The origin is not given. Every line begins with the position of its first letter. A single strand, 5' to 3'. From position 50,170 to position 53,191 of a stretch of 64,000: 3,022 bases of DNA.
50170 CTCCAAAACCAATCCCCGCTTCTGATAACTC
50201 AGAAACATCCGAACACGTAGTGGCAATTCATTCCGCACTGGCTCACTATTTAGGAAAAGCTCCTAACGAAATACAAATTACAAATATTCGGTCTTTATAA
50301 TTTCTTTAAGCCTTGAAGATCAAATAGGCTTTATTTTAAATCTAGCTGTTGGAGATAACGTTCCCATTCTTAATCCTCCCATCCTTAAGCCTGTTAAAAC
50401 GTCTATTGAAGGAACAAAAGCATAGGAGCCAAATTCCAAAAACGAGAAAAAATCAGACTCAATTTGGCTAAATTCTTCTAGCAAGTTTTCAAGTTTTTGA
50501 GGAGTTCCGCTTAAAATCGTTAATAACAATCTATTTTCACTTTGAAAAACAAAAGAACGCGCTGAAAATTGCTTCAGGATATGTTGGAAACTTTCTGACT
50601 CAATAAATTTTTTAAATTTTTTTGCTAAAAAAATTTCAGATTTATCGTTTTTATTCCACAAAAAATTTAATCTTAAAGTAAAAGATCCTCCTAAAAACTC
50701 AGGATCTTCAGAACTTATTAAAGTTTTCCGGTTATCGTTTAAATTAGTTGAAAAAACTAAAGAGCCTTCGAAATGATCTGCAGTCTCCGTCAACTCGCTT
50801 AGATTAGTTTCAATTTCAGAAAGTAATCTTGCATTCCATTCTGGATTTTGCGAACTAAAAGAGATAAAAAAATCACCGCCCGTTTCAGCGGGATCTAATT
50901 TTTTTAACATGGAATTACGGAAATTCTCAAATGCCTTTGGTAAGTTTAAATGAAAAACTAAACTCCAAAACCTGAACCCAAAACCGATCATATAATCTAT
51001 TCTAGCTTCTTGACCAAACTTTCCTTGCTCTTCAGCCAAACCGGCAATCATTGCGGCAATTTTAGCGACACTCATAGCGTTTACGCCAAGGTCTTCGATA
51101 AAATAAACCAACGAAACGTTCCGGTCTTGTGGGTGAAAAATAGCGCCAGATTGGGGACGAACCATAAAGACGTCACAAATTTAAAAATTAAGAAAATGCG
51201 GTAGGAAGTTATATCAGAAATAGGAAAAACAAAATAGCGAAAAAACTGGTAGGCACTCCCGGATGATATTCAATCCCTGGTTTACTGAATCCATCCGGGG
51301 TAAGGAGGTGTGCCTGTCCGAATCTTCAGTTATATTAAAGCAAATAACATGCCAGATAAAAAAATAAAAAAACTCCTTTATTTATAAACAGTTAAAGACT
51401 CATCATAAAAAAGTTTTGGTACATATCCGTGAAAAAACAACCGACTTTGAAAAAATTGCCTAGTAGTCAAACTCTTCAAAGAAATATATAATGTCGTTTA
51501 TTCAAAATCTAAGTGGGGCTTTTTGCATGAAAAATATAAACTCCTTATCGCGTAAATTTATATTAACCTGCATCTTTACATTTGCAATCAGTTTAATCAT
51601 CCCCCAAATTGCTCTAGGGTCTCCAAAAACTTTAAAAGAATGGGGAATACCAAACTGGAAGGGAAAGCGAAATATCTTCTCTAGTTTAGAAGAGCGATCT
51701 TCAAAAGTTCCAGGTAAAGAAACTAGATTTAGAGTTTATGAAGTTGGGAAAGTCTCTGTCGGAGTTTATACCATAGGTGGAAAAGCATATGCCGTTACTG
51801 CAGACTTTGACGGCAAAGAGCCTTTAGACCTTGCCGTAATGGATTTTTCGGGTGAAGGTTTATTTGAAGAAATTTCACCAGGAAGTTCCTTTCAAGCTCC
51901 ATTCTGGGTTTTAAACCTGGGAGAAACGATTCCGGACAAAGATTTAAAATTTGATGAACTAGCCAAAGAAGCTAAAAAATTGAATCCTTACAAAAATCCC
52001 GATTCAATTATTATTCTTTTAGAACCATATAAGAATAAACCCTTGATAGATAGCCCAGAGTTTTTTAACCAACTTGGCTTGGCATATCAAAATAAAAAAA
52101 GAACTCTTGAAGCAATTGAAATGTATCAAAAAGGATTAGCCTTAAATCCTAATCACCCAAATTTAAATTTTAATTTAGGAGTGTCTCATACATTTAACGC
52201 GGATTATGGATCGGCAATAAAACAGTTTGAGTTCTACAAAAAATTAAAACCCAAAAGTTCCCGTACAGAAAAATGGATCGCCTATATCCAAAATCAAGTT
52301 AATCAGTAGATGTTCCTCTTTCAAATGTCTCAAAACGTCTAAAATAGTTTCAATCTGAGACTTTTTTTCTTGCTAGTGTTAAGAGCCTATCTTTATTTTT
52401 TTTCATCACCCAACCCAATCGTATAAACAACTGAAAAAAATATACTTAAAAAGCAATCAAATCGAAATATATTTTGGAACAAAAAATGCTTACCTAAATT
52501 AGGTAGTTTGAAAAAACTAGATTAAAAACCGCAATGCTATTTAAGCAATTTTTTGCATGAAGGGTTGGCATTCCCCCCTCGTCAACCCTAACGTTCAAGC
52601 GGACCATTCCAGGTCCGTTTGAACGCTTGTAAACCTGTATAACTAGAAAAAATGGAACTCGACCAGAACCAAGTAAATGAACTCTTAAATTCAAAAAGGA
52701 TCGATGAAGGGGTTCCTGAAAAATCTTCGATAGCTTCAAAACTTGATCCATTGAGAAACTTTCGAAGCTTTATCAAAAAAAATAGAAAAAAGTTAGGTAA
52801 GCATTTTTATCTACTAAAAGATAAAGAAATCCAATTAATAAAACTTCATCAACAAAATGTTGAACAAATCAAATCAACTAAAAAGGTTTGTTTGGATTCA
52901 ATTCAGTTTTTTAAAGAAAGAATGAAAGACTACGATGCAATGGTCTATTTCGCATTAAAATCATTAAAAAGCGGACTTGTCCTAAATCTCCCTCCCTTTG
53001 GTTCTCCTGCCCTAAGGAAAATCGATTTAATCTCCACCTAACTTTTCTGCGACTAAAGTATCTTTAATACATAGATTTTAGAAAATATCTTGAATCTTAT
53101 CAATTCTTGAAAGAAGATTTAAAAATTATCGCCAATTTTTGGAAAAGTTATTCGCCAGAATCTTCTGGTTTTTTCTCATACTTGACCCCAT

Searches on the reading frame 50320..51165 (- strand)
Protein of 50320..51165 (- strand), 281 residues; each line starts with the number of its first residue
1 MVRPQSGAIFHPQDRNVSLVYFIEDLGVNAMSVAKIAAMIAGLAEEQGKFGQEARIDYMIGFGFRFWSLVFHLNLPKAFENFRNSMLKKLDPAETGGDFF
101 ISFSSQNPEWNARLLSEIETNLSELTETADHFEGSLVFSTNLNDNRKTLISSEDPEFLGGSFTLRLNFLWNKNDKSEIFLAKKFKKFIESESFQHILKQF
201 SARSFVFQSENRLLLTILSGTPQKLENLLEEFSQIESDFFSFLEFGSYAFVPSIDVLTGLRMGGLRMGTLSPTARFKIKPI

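Call 34: search_protein_families(library=pfam, proteins=[window:50320-51165:-], max_evalue=0.05)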
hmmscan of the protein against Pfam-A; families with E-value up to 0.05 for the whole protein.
window:50320-51165:- (281 aa): 1 family
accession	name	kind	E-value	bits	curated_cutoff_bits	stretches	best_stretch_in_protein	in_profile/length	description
PF04261.18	Dyp_perox_N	-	0.00046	20.7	20.4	1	51-131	60-141/146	Dyp-type peroxidase, N-terminal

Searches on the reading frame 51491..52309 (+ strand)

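Call 34: search_protein_families(library=pfam, proteins=[window:51491-52309:+], max_evalue=0.05)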
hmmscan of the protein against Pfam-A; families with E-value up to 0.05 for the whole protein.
window:51491-52309:+ (272 aa): 9 families
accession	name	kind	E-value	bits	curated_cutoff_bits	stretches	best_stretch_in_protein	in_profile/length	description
PF13414.12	TPR_11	-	7.4e-08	32.4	26.8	1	207-232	12-37/42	TPR repeat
PF00515.34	TPR_1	-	1.1e-07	31.8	27.8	1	190-222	2-34/34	Tetratricopeptide repeat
PF13181.12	TPR_8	-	2.3e-07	30.9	25.7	1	190-222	2-34/34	Tetratricopeptide repeat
PF07719.23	TPR_2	-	3.1e-07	30.4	27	1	189-222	1-34/34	Tetratricopeptide repeat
PF13431.12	TPR_17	-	3.7e-07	30.3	24.4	1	212-243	2-33/34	Tetratricopeptide repeat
PF24575.1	TPR_Slam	-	0.00055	20.8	35.2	1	168-246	26-104/104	Surface lipoprotein assembly modifier, N-terminal TPR repeats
PF13424.12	TPR_12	-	0.0012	19.4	30.1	1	193-247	7-69/77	Tetratricopeptide repeat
PF13428.12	TPR_14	-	0.0074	17.3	23.5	1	192-230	4-42/44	Tetratricopeptide repeat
PF13371.12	TPR_9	-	0.011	16.2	35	1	197-256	3-62/73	Tetratricopeptide repeat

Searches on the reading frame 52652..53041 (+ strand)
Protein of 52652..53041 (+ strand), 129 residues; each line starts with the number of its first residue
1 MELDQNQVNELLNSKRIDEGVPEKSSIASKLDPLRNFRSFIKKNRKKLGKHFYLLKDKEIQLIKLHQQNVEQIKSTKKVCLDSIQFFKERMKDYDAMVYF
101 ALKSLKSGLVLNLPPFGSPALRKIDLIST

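Call 34: search_protein_families(library=pfam, proteins=[window:52652-53041:+], max_evalue=0.05)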
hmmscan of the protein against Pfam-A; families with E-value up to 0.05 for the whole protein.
window:52652-53041:+ (129 aa): 1 family
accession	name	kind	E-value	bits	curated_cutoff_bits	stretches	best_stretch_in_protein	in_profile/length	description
PF08673.15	RsbU_N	-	0.038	14.6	25.5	0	61-95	38-73/75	Phosphoserine phosphatase RsbU, N-terminal domain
